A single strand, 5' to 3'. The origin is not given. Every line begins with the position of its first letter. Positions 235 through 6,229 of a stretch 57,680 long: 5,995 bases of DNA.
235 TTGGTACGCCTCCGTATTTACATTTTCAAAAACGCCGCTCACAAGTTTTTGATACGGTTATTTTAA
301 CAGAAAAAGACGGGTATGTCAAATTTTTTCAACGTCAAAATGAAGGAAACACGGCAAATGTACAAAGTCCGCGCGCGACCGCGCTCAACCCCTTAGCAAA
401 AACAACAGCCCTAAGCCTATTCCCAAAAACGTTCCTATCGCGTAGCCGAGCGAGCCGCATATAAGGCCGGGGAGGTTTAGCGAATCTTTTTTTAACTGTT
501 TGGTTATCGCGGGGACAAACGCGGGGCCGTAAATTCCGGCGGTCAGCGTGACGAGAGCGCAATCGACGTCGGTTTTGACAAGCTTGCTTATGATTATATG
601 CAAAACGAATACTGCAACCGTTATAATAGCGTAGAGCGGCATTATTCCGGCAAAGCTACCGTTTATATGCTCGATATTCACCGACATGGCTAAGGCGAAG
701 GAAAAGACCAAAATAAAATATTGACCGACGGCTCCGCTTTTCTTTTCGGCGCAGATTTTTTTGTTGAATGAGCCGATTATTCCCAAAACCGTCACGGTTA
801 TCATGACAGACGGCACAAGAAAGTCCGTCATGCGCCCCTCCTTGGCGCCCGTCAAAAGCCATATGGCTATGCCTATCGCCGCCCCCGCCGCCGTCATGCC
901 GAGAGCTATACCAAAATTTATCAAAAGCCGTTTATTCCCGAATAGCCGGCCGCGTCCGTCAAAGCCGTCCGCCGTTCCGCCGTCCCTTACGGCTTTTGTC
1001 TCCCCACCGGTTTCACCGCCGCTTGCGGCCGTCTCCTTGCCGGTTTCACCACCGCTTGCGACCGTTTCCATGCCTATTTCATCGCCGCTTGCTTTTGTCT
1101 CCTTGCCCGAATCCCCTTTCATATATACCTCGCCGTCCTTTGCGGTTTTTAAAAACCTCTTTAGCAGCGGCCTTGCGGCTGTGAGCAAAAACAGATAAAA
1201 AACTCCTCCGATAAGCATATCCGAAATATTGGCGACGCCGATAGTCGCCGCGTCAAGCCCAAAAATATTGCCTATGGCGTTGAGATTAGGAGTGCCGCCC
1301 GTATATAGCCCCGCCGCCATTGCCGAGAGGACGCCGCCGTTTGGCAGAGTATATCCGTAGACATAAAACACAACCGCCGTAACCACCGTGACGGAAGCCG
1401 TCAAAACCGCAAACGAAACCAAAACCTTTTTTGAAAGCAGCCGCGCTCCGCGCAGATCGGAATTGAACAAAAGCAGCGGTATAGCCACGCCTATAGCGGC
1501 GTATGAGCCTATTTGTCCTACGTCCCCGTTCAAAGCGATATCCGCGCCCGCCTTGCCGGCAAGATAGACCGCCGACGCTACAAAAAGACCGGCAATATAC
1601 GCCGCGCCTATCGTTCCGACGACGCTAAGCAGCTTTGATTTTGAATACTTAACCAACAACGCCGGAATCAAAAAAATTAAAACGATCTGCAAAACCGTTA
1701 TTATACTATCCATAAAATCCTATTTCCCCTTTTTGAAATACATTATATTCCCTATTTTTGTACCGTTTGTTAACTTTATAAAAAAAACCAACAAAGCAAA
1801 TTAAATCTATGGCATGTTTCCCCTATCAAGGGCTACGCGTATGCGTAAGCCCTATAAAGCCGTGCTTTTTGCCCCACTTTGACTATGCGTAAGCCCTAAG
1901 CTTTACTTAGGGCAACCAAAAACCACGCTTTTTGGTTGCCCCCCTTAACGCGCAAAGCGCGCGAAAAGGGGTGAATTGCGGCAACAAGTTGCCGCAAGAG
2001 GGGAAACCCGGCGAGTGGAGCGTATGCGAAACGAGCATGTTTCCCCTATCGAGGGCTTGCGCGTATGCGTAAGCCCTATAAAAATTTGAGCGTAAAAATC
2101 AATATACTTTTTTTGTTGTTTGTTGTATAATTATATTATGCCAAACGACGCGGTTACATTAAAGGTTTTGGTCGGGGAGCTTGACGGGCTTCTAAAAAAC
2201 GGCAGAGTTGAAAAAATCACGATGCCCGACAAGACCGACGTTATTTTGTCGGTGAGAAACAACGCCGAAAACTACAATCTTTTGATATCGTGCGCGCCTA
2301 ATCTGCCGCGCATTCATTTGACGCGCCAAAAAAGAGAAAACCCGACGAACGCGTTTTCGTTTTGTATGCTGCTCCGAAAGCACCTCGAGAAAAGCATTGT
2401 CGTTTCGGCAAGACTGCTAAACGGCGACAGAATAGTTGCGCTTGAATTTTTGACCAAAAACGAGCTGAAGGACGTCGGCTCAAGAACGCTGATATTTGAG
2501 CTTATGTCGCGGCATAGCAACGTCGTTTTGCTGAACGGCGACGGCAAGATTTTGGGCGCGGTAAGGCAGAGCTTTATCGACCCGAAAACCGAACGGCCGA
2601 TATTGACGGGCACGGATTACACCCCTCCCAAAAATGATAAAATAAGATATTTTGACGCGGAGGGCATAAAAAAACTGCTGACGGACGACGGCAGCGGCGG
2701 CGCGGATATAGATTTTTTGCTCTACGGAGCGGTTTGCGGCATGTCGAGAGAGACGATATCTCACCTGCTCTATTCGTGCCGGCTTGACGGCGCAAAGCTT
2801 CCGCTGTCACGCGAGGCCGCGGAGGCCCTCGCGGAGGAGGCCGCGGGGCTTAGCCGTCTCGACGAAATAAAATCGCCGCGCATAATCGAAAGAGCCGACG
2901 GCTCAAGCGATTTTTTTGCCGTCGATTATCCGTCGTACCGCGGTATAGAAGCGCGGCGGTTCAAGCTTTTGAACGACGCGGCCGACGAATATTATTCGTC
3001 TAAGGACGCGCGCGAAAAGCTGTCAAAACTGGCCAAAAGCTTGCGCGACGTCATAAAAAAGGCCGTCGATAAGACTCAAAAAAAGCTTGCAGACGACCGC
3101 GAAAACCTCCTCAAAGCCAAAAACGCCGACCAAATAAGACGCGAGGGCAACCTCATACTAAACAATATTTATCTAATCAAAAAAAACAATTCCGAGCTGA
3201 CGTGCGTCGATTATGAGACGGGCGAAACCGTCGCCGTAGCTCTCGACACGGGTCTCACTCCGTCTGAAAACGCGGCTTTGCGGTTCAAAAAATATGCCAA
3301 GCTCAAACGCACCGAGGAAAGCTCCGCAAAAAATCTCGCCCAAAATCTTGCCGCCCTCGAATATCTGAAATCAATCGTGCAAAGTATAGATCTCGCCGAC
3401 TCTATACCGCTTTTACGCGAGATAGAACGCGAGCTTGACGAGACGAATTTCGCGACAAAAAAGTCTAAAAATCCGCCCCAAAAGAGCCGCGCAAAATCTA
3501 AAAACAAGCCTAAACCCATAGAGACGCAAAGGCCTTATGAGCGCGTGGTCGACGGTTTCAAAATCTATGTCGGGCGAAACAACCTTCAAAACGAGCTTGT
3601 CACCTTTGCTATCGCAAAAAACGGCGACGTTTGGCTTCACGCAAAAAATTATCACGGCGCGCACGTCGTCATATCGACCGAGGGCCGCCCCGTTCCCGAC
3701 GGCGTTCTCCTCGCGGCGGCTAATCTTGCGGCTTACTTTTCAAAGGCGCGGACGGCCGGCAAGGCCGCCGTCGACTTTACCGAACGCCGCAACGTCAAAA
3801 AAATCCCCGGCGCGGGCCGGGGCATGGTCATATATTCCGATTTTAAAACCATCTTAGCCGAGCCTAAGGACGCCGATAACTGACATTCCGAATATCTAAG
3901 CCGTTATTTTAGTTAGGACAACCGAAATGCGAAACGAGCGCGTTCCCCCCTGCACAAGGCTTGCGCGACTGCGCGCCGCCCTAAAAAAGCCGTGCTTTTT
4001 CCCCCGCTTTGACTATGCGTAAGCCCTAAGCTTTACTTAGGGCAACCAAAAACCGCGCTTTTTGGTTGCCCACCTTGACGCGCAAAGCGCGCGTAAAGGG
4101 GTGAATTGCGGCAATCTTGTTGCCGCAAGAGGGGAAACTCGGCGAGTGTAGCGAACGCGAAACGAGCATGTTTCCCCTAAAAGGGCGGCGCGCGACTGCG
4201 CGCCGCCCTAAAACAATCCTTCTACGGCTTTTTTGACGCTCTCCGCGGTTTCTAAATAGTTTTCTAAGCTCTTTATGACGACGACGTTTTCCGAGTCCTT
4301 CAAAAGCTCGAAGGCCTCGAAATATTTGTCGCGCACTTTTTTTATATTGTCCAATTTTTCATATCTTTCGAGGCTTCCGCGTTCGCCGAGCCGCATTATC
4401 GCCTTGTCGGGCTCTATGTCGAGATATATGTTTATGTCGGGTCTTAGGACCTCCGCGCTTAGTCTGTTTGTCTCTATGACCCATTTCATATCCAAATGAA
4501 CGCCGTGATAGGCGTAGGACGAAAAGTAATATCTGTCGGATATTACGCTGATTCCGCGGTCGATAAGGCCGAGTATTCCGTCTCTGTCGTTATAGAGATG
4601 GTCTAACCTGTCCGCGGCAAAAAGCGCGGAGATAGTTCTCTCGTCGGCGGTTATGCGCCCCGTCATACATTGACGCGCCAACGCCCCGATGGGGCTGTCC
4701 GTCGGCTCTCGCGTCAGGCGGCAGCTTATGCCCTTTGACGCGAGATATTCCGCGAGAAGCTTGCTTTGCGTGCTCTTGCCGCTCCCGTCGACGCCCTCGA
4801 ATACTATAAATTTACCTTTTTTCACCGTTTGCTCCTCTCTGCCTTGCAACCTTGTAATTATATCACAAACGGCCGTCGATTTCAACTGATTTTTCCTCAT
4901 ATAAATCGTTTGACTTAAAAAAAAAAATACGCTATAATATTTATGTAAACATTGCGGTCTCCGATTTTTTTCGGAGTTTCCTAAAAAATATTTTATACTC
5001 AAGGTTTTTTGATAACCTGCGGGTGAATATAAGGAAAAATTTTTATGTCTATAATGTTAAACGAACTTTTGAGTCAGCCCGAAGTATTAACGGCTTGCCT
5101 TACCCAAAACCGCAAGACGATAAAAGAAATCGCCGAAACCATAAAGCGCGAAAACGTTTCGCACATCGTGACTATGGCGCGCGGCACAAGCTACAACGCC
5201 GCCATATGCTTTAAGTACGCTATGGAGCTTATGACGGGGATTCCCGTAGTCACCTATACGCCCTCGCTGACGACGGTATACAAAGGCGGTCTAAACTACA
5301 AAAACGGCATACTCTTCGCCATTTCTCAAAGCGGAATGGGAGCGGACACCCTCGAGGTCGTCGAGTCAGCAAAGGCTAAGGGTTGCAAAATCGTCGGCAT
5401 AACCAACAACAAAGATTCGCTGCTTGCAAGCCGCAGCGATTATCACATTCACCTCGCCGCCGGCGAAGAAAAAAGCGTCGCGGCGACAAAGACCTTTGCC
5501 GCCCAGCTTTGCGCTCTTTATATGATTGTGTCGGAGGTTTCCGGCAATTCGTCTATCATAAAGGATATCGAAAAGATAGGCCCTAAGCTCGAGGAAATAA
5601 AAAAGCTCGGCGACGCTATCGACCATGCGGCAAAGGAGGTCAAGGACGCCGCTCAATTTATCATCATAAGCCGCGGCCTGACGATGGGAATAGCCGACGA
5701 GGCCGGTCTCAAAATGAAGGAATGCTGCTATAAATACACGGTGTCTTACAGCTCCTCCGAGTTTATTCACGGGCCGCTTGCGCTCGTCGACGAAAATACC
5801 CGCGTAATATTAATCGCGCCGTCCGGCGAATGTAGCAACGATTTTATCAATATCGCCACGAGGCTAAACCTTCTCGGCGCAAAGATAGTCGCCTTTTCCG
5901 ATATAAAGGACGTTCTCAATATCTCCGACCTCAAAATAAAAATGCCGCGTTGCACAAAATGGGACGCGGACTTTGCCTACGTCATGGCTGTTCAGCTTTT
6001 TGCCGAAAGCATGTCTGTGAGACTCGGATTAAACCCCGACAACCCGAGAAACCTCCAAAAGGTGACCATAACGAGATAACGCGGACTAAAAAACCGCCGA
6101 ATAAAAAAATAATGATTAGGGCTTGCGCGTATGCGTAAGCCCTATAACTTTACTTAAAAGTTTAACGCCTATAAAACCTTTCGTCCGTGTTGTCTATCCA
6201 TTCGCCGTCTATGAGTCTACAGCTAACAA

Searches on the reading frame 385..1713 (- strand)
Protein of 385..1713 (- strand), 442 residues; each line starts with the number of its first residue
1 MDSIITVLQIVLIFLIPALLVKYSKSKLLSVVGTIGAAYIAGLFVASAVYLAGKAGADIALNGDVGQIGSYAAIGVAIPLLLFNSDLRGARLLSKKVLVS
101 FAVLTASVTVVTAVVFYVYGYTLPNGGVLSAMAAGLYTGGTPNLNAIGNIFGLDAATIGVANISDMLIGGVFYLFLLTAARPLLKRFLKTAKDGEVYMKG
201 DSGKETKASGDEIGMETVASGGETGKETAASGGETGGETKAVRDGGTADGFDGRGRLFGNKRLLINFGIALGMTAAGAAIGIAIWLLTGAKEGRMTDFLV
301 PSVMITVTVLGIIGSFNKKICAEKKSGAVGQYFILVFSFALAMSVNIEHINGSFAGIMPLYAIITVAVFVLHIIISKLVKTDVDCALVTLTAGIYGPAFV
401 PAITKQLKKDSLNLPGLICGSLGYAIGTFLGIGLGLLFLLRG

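Call 51: search_protein_families(library=pfam, proteins=[window:385-1713:-], max_evalue=0.00001)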
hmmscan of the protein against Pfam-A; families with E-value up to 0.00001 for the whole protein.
window:385-1713:- (442 aa): 1 family
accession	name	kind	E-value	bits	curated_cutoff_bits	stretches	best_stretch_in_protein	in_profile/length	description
PF05684.17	DUF819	-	3.8e-21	76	27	2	262-438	208-376/379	Protein of unknown function (DUF819)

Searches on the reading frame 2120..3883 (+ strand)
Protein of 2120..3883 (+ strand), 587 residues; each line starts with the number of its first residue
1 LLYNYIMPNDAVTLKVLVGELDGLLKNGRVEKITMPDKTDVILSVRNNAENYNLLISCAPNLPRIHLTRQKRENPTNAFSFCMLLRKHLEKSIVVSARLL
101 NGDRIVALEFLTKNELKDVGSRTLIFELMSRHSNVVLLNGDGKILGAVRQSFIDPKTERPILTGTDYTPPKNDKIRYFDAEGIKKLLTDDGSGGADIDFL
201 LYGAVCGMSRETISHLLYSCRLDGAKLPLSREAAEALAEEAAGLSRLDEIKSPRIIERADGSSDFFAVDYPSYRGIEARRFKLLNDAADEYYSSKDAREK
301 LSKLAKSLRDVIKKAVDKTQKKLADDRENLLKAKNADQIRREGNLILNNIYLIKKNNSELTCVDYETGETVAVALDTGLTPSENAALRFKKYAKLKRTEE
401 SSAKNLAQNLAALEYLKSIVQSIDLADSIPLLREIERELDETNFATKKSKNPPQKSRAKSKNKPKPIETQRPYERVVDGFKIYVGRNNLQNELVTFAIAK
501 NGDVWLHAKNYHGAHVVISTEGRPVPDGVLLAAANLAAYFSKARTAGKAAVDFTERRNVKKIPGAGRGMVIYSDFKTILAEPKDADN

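Call 51: search_protein_families(library=pfam, proteins=[window:2120-3883:+], max_evalue=0.00001)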
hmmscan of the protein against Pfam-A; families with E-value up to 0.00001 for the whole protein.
window:2120-3883:+ (587 aa): 3 families
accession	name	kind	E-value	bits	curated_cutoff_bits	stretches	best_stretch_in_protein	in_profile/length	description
PF05833.16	NFACT_N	-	6.2e-103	345.4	31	1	10-456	1-454/456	NFACT N-terminal and middle domains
PF05670.18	NFACT-R_1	-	8.8e-12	46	29.8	1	478-569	9-103/112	NFACT protein RNA binding domain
PF18297.6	NFACT-R_2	-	4.8e-07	30.3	26.9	1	475-560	5-86/104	NFACT protein RNA binding domain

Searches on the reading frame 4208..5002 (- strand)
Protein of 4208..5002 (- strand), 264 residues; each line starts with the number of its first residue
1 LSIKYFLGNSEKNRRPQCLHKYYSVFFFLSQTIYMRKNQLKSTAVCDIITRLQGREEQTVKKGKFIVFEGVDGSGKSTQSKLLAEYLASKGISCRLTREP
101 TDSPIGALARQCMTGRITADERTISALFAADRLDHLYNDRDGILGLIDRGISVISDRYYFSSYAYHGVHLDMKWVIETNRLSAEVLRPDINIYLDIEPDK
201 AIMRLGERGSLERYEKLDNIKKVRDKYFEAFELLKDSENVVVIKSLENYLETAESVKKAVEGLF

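Call 51: search_protein_families(library=pfam, proteins=[window:4208-5002:-], max_evalue=0.00001)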
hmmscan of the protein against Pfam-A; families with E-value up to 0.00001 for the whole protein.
window:4208-5002:- (264 aa): 2 families
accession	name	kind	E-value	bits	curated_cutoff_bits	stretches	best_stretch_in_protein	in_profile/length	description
PF02223.23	Thymidylate_kin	-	1e-41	143.1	27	1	68-250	1-179/185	Thymidylate kinase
PF01712.25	dNK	-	9.4e-06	26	27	0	152-259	83-193/203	Deoxynucleoside kinase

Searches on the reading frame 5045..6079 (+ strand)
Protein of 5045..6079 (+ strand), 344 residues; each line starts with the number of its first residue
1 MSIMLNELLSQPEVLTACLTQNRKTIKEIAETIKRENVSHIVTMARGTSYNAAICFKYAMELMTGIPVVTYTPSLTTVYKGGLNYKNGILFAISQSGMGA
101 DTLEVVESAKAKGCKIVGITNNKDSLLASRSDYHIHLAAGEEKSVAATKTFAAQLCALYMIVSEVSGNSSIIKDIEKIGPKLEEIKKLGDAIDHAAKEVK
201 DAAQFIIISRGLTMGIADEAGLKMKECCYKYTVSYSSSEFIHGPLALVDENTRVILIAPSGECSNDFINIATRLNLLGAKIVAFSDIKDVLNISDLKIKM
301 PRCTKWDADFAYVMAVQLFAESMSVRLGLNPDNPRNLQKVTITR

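Call 51: search_protein_families(library=pfam, proteins=[window:5045-6079:+], max_evalue=0.00001)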
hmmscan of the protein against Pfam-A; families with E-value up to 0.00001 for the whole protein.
window:5045-6079:+ (344 aa): 1 family
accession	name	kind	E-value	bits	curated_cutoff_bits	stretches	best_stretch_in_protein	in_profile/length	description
PF01380.27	SIS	-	2.2e-34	118.5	25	2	39-162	6-129/131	SIS domain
